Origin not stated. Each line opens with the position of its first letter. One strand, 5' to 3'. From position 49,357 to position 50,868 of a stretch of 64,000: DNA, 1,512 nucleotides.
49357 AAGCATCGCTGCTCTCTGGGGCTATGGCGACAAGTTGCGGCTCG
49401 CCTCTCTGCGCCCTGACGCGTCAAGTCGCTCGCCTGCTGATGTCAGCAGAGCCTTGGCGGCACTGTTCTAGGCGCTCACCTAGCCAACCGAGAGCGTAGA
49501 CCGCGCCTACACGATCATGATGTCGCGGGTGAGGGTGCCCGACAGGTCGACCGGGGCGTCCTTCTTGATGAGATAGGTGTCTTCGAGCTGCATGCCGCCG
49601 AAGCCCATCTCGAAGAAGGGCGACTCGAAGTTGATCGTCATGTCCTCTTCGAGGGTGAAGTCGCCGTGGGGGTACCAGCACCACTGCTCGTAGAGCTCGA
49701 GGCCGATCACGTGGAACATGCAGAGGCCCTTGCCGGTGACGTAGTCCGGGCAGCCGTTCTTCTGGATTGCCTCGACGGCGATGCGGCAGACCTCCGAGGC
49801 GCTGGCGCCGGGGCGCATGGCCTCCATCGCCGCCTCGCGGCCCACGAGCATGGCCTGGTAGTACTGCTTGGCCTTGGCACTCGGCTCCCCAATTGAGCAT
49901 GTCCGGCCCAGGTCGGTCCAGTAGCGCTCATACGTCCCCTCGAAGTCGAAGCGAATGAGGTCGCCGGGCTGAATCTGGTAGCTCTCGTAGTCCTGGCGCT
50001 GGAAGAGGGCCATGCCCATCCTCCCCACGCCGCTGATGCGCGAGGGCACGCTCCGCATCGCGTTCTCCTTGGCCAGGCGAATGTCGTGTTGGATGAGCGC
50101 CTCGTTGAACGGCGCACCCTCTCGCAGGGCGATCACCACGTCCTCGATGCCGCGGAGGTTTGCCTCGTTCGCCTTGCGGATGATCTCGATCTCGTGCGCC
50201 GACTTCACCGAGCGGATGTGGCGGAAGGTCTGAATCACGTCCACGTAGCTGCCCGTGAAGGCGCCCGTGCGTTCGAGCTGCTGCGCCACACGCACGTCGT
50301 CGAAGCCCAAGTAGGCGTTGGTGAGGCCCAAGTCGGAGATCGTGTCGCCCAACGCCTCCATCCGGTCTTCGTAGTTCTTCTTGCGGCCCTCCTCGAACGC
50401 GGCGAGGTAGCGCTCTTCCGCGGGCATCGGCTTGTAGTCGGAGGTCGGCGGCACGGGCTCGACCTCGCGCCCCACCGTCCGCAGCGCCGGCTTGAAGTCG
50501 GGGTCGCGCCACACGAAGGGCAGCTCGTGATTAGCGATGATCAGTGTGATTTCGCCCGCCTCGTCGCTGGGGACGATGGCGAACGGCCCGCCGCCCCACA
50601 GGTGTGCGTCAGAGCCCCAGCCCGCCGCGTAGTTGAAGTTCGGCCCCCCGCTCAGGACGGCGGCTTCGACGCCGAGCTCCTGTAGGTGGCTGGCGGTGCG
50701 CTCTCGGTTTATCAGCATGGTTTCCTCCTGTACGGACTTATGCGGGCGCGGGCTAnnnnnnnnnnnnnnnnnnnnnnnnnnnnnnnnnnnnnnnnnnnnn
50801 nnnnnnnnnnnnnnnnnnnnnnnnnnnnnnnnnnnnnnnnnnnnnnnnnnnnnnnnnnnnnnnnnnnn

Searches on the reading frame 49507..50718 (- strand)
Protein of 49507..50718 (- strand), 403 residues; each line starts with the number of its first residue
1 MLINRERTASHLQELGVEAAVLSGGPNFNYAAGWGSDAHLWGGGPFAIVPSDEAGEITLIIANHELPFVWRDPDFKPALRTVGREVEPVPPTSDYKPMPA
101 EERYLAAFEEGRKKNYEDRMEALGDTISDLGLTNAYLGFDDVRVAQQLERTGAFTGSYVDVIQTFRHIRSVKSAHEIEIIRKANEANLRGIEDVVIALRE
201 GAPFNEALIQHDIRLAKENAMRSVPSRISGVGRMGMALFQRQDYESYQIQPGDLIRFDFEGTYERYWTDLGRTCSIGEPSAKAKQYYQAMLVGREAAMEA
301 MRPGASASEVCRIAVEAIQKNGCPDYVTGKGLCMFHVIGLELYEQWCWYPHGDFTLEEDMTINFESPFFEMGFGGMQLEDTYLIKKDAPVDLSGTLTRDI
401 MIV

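Call 12: search_protein_families(library=pfam, proteins=[window:49507-50718:-], max_evalue=0.001)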
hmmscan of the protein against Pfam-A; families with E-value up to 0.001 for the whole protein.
window:49507-50718:- (403 aa): 1 family
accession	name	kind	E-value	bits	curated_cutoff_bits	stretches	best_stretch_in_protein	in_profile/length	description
PF00557.29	Peptidase_M24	-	3.1e-28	99.4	23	1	178-385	1-207/208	Metallopeptidase family M24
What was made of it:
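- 49507..50718 (-): Downstream gene on the same strand: an M24 metallopeptidase-fold hydrolase (prolidase/creatinase-like, 403 aa), probably co-transcribed with the 3xRid gene. PF00557 at E 3e-28 (call 12).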

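Call 38: search_protein_families(library=ncbifam, proteins=[window:49507-50718:-], max_evalue=0.00001)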
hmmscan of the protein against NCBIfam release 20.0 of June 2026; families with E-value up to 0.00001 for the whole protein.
window:49507-50718:- (403 aa): 8 families
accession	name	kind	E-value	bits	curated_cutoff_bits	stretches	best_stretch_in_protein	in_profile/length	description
NF040821.1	dipep_PepQ_Arch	equivalog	4.4e-21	75.3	630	1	161-392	112-338/346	Xaa-Pro dipeptidase PepQ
NF011720.0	PRK15173.1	subfamily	2.6e-19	69.4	420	1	158-401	102-340/343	peptidase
NF011173.0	PRK14575.1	equivalog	3.3e-19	69.1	850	1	157-401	164-403/406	putative peptidase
NF011174.0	PRK14576.1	subfamily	4.7e-18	65.2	487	1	158-400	164-401/405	putative endopeptidase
NF007310.0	PRK09795.1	equivalog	5.2e-17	61.7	393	1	161-387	117-343/361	aminopeptidase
NF038259.1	ectoine_DoeA_2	exception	1e-14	54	575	1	117-323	94-303/386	ectoine hydrolase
NF008131.0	PRK10879.1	equivalog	2.4e-08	33.2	465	1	160-316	162-317/438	Xaa-Pro aminopeptidase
TIGR02993.1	ectoine_eutD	equivalog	2.2e-06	27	613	1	167-368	154-357/391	ectoine hydrolase DoeA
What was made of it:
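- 49507..50718 (-): All NCBIfam hits are below their cut-offs (call 38).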

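Call 56: search_solved_structures(query=window:49507-50718:-, max_evalue=0.00001)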
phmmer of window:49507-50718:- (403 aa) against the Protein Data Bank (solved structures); distinct sequences matched with E-value up to 0.00001: 21.
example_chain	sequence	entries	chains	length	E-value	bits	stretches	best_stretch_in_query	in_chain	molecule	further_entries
1pv9_A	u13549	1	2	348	1.5e-22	83.5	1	161-393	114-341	Xaa-Pro dipeptidase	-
1wy2_A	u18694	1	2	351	9e-22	80.9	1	157-393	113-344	Xaa-Pro dipeptidase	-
2zsg_A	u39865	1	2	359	5e-21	78.4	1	112-403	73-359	Aminopeptidase P, putative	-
5cdl_A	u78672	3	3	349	1.7e-19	73.4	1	111-391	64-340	Proline dipeptidase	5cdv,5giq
5giu_A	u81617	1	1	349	1.7e-19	73.4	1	111-391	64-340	Proline dipeptidase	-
3q6d_A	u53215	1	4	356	2.6e-17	66.2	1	127-387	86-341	Proline dipeptidase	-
4ege_A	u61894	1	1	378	4.7e-17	65.3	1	163-393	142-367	Dipeptidase PepE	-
1wn1_A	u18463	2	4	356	1.8e-15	60.1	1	123-385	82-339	dipeptidase | 356aa long hypothetical dipeptidase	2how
5cnx_A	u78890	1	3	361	1.2e-13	54.1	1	163-386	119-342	Aminopeptidase YpdF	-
7k3u_A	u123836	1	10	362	4.2e-12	49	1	138-386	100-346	Aminopeptidase P family protein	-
4zng_C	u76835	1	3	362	4.7e-12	48.9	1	138-386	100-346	Prolidase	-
6xmr_A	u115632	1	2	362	5.3e-12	48.7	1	138-386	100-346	Aminopeptidase P family protein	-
7n02_A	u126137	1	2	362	5.4e-12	48.7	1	138-386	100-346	Aminopeptidase P family protein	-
4rgz_A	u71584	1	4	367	4.9e-11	45.5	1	234-384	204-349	Xaa-Pro aminopeptidase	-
4fkc_A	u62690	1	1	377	5.5e-11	45.4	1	235-384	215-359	Xaa-Pro aminopeptidase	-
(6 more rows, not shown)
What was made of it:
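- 49507..50718 (-): Best PDB matches are Xaa-Pro dipeptidases (call 56).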
